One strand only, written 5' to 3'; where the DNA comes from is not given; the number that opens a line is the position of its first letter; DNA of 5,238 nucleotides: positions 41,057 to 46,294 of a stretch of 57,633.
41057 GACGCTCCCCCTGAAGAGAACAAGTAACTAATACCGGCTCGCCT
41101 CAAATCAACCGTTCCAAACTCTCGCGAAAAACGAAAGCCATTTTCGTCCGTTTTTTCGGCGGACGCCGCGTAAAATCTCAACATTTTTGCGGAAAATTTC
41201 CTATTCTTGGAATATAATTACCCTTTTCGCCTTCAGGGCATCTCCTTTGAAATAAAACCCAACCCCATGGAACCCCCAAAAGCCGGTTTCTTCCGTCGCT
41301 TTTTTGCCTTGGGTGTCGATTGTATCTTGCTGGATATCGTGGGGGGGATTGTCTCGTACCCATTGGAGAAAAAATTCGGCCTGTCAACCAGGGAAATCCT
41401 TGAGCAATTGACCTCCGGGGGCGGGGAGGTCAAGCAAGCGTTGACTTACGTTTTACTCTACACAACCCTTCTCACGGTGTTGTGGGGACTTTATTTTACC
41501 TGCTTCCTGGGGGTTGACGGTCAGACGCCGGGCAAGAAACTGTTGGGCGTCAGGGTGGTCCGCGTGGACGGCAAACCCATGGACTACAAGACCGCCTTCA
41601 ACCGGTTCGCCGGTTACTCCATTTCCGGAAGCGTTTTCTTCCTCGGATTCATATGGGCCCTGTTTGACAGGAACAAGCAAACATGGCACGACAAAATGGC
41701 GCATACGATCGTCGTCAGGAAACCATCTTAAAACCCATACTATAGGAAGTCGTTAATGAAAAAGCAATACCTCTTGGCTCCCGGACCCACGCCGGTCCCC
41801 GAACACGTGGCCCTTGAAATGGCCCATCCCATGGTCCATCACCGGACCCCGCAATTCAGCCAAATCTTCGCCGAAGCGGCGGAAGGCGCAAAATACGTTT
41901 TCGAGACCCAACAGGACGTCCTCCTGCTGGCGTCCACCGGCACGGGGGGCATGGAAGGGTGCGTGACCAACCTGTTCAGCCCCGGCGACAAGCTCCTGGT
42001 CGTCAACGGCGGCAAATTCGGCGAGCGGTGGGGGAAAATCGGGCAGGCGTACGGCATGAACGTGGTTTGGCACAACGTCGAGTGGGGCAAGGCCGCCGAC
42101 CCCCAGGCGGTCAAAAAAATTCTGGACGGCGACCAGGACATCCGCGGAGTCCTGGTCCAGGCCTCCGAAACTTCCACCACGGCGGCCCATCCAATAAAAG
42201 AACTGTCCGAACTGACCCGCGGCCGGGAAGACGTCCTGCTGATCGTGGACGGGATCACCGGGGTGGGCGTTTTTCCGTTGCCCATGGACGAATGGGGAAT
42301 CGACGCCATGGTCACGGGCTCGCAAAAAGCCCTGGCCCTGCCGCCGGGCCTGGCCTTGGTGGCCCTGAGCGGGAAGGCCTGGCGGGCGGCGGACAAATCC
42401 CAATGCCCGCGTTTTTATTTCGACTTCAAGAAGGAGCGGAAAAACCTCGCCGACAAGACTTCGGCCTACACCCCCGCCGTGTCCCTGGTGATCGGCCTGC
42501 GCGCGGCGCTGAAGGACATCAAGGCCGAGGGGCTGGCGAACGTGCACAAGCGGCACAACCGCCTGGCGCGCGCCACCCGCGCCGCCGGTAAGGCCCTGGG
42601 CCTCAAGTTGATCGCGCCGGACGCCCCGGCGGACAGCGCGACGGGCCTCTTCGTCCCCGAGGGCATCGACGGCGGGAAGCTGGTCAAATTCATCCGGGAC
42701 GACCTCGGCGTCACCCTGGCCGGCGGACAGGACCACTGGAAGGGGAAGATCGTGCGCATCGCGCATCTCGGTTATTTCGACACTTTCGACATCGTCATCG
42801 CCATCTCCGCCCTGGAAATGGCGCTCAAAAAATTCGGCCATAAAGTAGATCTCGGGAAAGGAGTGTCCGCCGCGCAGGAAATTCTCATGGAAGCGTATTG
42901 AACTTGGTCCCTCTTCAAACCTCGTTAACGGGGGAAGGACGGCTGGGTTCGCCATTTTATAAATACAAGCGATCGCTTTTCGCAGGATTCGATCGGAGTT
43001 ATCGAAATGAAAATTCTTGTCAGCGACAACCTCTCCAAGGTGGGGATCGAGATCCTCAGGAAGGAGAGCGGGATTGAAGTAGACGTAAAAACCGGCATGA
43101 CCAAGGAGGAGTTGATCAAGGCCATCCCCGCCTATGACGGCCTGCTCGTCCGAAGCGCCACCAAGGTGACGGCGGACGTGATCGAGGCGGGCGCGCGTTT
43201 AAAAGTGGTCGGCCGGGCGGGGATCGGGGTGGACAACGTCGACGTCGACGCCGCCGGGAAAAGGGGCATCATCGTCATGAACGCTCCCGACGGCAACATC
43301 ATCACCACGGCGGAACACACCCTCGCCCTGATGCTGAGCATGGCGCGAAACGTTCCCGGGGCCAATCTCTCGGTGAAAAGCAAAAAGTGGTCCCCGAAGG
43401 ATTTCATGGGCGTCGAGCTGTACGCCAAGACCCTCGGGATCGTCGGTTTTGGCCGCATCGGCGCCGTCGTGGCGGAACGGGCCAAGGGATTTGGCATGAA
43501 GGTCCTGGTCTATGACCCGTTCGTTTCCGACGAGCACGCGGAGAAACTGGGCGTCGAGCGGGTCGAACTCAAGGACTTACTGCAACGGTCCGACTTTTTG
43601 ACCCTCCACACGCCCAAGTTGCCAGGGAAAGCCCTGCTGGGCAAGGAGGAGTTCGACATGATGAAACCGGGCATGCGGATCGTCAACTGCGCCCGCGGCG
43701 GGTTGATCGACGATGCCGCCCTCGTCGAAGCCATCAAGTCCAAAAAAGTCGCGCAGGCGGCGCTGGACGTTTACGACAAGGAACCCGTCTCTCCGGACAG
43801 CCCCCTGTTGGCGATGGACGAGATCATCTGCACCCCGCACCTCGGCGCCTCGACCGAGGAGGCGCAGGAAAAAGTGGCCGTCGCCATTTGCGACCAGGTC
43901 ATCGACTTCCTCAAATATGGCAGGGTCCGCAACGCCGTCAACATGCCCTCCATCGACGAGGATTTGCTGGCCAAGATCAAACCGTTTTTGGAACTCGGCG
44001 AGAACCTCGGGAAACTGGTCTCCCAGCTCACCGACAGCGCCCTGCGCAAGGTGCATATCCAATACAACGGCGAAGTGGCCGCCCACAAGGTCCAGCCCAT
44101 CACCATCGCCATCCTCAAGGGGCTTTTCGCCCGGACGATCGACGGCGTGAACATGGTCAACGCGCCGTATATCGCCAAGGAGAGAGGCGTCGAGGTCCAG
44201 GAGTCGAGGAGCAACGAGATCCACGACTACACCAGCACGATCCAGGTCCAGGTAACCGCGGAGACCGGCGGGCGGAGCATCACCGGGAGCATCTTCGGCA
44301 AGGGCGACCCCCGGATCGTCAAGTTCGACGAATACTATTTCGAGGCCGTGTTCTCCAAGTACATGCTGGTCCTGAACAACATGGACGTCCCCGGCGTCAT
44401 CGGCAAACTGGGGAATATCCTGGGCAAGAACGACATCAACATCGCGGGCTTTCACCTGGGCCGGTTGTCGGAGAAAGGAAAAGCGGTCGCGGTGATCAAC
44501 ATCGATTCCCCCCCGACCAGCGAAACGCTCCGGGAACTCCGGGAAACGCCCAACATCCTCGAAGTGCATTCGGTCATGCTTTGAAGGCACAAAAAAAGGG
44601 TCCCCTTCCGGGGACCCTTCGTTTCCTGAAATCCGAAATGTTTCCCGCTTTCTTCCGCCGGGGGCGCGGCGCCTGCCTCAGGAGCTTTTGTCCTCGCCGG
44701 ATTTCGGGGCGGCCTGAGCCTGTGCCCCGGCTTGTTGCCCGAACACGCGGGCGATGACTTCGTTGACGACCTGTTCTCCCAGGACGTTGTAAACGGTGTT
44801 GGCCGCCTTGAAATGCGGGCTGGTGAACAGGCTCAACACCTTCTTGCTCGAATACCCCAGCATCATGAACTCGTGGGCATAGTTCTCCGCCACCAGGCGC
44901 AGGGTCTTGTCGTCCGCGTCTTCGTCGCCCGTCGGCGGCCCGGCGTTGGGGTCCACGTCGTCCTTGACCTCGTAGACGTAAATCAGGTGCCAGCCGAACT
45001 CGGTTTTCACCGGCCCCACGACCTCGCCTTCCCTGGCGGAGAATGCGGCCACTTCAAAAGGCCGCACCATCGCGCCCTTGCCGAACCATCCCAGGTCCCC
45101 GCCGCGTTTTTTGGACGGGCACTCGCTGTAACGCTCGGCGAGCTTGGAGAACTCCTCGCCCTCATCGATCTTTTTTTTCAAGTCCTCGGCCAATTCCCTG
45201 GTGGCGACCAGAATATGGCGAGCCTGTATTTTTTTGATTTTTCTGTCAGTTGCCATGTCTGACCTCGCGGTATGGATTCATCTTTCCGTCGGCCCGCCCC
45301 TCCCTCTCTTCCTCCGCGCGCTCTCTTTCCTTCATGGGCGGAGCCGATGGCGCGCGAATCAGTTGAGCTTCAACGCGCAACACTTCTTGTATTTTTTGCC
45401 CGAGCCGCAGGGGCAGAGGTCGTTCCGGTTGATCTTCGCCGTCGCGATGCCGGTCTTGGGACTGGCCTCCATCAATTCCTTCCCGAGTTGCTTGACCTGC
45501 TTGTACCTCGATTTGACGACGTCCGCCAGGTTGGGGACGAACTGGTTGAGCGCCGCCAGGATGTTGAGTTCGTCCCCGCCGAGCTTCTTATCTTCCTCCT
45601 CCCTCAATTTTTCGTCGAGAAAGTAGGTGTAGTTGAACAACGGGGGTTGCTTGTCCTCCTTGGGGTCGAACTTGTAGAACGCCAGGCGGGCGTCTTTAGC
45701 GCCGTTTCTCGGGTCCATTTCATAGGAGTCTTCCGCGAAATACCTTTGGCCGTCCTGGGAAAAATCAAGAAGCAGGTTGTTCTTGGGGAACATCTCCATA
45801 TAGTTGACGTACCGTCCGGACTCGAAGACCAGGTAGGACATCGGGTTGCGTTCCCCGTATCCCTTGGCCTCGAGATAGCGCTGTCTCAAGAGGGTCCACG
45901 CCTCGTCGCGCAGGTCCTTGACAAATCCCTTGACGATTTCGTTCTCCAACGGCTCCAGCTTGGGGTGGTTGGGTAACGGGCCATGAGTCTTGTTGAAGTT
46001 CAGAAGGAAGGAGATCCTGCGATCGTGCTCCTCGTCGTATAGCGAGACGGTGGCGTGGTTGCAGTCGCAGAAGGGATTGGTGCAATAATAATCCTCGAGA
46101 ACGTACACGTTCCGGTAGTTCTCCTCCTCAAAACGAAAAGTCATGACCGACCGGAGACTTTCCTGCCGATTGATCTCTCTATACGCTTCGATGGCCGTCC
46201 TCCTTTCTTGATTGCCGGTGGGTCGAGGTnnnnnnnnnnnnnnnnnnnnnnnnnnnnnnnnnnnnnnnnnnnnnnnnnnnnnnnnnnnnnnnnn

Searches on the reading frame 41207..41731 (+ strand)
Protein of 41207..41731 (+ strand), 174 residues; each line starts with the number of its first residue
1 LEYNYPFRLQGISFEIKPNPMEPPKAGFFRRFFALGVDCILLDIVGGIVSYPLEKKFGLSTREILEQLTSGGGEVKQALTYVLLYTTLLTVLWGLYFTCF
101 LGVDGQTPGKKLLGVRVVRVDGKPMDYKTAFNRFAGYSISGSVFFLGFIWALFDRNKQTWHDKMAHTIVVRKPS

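Call 65: search_protein_families(library=pfam, proteins=[window:41207-41731:+], max_evalue=0.00001)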
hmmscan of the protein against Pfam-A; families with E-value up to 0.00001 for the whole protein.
window:41207-41731:+ (174 aa): 1 family
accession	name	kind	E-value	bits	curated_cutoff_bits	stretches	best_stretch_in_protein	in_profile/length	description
PF06271.18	RDD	-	9.9e-29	100.8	24.1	1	26-165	2-136/137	RDD family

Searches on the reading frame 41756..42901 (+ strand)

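Call 65: search_protein_families(library=pfam, proteins=[window:41756-42901:+], max_evalue=0.00001)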
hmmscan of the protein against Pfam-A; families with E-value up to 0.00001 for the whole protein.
window:41756-42901:+ (381 aa): 1 family
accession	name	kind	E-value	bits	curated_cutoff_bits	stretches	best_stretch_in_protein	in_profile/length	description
PF00266.25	Aminotran_5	-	9.5e-25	87.8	21.5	1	9-325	6-339/371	Aminotransferase class-V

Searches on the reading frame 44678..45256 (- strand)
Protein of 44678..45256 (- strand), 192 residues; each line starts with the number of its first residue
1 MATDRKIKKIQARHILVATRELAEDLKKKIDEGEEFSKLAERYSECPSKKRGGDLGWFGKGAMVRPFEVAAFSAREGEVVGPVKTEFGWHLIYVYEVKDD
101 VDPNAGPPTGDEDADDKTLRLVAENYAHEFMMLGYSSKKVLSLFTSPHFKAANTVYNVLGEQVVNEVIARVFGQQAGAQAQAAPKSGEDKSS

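Call 4: search_protein_families(library=pfam, proteins=[window:44678-45256:-], max_evalue=0.01)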
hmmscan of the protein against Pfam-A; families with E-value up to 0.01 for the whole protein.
window:44678-45256:- (192 aa): 3 families
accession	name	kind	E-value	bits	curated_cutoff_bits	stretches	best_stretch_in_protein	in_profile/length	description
PF13616.12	Rotamase_3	-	6.8e-25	88.3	22.5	1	9-97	15-115/116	PPIC-type PPIASE domain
PF00639.27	Rotamase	-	9.2e-24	84.7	21.7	1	18-94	17-95/97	PPIC-type PPIASE domain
PF13145.12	Rotamase_2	-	3.7e-08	34.6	27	1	14-100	26-111/121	PPIC-type PPIASE domain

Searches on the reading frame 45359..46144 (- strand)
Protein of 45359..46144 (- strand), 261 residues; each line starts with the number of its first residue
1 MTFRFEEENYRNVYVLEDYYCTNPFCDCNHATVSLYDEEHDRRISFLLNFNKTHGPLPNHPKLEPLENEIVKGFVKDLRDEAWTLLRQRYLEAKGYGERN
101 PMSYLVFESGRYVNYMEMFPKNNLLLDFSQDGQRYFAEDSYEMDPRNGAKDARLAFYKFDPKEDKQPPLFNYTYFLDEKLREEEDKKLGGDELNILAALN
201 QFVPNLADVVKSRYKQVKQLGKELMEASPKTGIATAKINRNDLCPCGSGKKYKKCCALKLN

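Call 4: search_protein_families(library=pfam, proteins=[window:45359-46144:-], max_evalue=0.01)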
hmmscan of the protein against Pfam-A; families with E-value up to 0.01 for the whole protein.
window:45359-46144:- (261 aa): 1 family
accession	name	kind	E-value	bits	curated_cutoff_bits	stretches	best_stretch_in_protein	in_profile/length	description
PF02810.21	SEC-C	-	9.2e-11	41.8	20.4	1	240-257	1-18/19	SEC-C motif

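Call 25: search_protein_families(library=ncbifam, proteins=[window:45359-46144:-], max_evalue=0.01)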
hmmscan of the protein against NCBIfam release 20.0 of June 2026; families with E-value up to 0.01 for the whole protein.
window:45359-46144:- (261 aa): 6 families
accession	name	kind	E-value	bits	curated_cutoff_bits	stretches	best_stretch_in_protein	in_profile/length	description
TIGR04102.1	SWIM_PBPRA1643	hypoth_equivalog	1.7e-11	44.5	68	1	214-257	67-108/108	PBPRA1643 family SWIM/SEC-C metal-binding motif protein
NF004088.0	PRK05590.1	equivalog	1.9e-11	44.6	140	1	227-257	134-164/166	hypothetical protein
NF002449.0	PRK01617.1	equivalog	4.1e-08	33.7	141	1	236-257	132-153/154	hypothetical protein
NF002592.0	PRK02250.1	equivalog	3.4e-07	30.5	158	1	230-256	140-166/167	hypothetical protein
NF007704.0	PRK10396.1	equivalog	1.5e-06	28.3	149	1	233-256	196-219/221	hypothetical protein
NF001213.0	PRK00183.1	equivalog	1e-05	25.6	158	1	236-258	132-154/157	hypothetical protein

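Call 54: search_protein_families(library=padloc, proteins=[window:45359-46144:-], max_evalue=0.01)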
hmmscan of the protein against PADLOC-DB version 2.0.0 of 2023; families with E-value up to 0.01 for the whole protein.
window:45359-46144:- (261 aa): 4 families
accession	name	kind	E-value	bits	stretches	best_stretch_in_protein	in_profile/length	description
PDLC04917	PDC-S12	-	4.7e-07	27.9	1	229-257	189-217/218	-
PDLC00833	E1-E2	-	7.4e-07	26.9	1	231-259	165-193/222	E1-E2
PDLC00865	E2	-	5.7e-06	23.9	1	233-258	165-190/219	E2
PDLC00872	E2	-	3.4e-05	21.4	1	234-258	164-188/216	E2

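Call 56: search_solved_structures(query=window:45359-46144:-, max_evalue=1)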
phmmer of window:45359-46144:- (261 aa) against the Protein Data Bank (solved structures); distinct sequences matched with E-value up to 1: 8.
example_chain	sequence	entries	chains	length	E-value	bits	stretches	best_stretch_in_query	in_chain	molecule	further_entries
9l6b_C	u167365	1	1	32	6.6e-06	29.1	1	237-257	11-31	UPF0225 protein YchJ -C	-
1sx0_A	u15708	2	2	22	4.2e-05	26.4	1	237-256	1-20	SecA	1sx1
1ozb_I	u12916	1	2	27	0.00018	24.3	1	237-257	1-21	Preprotein translocase secA subunit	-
1tm6_A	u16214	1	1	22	0.00022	24.1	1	240-256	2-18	Preprotein translocase secA subunit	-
3iqy_A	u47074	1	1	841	0.053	16.3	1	235-257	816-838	Protein translocase subunit secA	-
1tf2_A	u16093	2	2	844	0.053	16.3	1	235-257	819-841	Preprotein translocase secA subunit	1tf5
2jpe_A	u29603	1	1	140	0.22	14.3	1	22-67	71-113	Nuclear inhibitor of protein phosphatase 1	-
2i9w_A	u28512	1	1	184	0.31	13.8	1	237-258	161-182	Hypothetical protein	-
